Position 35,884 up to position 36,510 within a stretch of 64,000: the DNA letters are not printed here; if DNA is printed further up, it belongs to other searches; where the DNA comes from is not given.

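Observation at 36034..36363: RadC N-terminal HhH-only protein translationally coupled to the Type IIG restriction-modification gene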

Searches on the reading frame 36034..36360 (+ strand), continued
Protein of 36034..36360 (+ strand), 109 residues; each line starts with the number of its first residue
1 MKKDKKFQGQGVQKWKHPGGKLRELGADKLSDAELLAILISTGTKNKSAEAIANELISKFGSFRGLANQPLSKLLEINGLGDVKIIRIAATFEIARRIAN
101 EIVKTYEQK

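Call 80: search_protein_families(library=padloc, proteins=[L107:7315-9852:+, L108:2641-5769:+, L115:6391-9639:+, L012:10988-14266:+, L144:8193-10460:+, L144:7543-8175:+, L159:957-2003:+, L110:4041-5384:+], max_evalue=0.00001)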
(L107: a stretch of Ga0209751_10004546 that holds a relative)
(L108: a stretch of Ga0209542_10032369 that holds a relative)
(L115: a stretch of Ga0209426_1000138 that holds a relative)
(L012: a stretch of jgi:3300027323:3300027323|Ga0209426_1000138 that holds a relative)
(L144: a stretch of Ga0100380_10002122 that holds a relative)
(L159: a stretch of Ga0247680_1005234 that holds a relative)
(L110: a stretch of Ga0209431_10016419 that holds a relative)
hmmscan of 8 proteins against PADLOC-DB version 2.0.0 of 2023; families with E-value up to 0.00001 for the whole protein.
L107:7315-9852:+ (846 aa): 36 families (the best 25 are shown)
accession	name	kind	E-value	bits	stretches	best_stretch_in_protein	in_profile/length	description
PDLC02541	PglX|PglXI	-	1.6e-39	133.7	1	177-461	338-592/919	PglXI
PDLC03367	MTase_II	-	5.9e-33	112.1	2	34-167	12-153/633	Type II methyltransferase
PDLC03312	MTase_II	-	1.4e-32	110.4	2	187-464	979-1235/1344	Type II methyltransferase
PDLC03319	MTase_II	-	4e-32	109.7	1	42-508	2-439/503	Type II methyltransferase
PDLC03346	MTase_II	-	9.6e-26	87.8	1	177-463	451-708/1068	Type II methyltransferase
PDLC03322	MTase_II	-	1e-15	55.5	1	40-129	38-130/446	Type II methyltransferase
PDLC03371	MTase_II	-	3.5e-15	54.2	1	42-102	189-249/260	Type II methyltransferase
PDLC03299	MTase_II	-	6.4e-14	50.1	2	47-127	199-279/296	Type II methyltransferase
PDLC03353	MTase_II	-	2.7e-13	48.1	1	47-105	192-250/260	Type II methyltransferase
PDLC03265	MTase_II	-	2.7e-13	48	1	43-102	266-325/333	Type II methyltransferase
PDLC03320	MTase_II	-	6.7e-13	46.4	1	46-107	215-276/289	Type II methyltransferase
PDLC03228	MTase_II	-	4.6e-12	44.3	0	53-96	153-196/227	Type II methyltransferase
PDLC03380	MTase_II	-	6.5e-12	43.3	0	351-443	256-345/393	Type II methyltransferase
PDLC03387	MTase_II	-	6e-11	40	1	52-100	222-270/289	Type II methyltransferase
PDLC03239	MTase_II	-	1e-10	38.9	1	12-130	43-159/442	Type II methyltransferase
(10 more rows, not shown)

L108:2641-5769:+ (1043 aa): 9 families
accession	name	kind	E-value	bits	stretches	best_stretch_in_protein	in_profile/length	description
PDLC03610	REase_MTase_IIG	-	2.1e-273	908.2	2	507-1027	548-1065/1096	Type IIG restriction enzyme-methyltransferase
PDLC03631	REase_MTase_IIG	-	5.5e-119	396.7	1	11-999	18-989/1086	Type IIG restriction enzyme-methyltransferase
PDLC03597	REase_MTase_IIG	-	4.2e-62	208.2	1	300-960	856-1530/1646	Type IIG restriction enzyme-methyltransferase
PDLC03051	REase_MTase_I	-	1.8e-53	179.2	1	303-962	844-1500/1591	Type I restriction enzyme-methyltransferase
PDLC03621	REase_MTase_IIG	-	4.2e-45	152.2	2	306-770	286-759/1024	Type IIG restriction enzyme-methyltransferase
PDLC04134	mad2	-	4.2e-13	46.9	1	286-618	236-454/492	mads_2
PDLC03250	MTase_II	-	3.9e-10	37.1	1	282-386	123-219/775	Type II methyltransferase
PDLC03021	MTase_I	-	1.2e-09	35.5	1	279-490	120-285/491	Type I methyltransferase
PDLC03026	MTase_I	-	9e-06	23.1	0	286-417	105-221/487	Type I methyltransferase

L115:6391-9639:+ (1083 aa): 1 family
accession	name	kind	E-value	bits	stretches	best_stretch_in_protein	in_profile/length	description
PDLC04166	Dsr1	-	9.4e-43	144.2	1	154-1063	291-1209/1227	-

L012:10988-14266:+ (1093 aa): 21 families
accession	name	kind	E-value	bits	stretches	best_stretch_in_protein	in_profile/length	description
PDLC03630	REase_MTase_IIG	-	2.5e-86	288.5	2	271-687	282-713/1100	Type IIG restriction enzyme-methyltransferase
PDLC03580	REase_II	-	1.1e-43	147.2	1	269-668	288-705/1112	Type II restriction enzyme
PDLC03625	REase_MTase_IIG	-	2.1e-38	129.7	1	292-668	346-710/1109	Type IIG restriction enzyme-methyltransferase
PDLC04134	mad2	-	1.8e-19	68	2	195-440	111-334/492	mads_2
PDLC03338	MTase_II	-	1.9e-19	67.8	1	340-469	114-243/604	Type II methyltransferase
PDLC03021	MTase_I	-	4.3e-17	60.1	1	325-441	131-247/491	Type I methyltransferase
PDLC03348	MTase_II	-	2.7e-16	57.3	1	336-476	201-348/727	Type II methyltransferase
PDLC03598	REase_MTase_IIG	-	9.2e-15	51.6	0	575-663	474-552/912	Type IIG restriction enzyme-methyltransferase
PDLC03025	MTase_I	-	4e-13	46.9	1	334-441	143-241/569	Type I methyltransferase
PDLC02529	PglX|PglXI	-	6.6e-13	45.3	1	341-442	186-293/1189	PglX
PDLC03026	MTase_I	-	8.1e-11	39.7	1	309-441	94-227/487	Type I methyltransferase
PDLC03318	MTase_II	-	2e-10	37.7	1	326-398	314-385/723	Type II methyltransferase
PDLC03357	MTase_II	-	6.1e-10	36.1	1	328-400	93-164/620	Type II methyltransferase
PDLC03627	REase_MTase_IIG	-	9e-09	31.6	0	367-451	396-488/1136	Type IIG restriction enzyme-methyltransferase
PDLC02525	PglX|PglXI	-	4.7e-08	30.1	1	378-548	284-457/607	PglX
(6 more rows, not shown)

L144:8193-10460:+ (756 aa): 0 families

L144:7543-8175:+ (211 aa): 0 families

L159:957-2003:+ (349 aa): 3 families
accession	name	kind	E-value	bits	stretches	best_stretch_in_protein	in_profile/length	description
PDLC03829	ZacB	-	1.6e-10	38.5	1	90-191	293-373/586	-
PDLC03658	mREase_IV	-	8e-09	31.8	1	101-185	117-200/953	Type IV methyl-directed restriction enzyme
PDLC02599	DrmC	-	9.8e-06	22.7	0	97-167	80-144/387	DrmC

L110:4041-5384:+ (448 aa): 2 families
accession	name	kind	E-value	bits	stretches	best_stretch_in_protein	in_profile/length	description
PDLC04917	PDC-S12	-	2.6e-07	28.8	1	2-22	197-217/218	-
PDLC00833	E1-E2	-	3.9e-06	24.5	0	2-26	171-195/222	E1-E2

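Call 84: search_protein_families(library=pfam, proteins=[L155:6285-9608:+, L130:1680-4097:+], max_evalue=0.001)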
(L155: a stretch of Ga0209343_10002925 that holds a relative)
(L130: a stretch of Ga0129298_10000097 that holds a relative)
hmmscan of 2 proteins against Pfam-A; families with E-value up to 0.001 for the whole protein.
L155:6285-9608:+ (1108 aa): 4 families
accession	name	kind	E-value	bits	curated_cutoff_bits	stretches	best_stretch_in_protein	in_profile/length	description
PF02384.22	N6_Mtase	-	2.7e-13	50.4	20.4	1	345-476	20-138/311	N-6 DNA Methylase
PF07669.17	Eco57I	-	3.2e-13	50.5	25.3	1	410-685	1-164/171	Eco57I restriction-modification methylase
PF20473.4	MmeI_Mtase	-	2e-05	24.3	27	1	363-432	10-85/259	MmeI, DNA-methyltransferase domain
PF01170.24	UPF0020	-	0.00023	21.4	22.3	0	371-429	27-96/197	RMKL-like, methyltransferase domain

L130:1680-4097:+ (806 aa): 2 families
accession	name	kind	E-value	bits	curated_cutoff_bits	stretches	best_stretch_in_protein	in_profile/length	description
PF02384.22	N6_Mtase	-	2.9e-12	47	20.4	1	345-432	20-100/311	N-6 DNA Methylase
PF07669.17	Eco57I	-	4.2e-12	46.9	25.3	1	411-684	2-165/171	Eco57I restriction-modification methylase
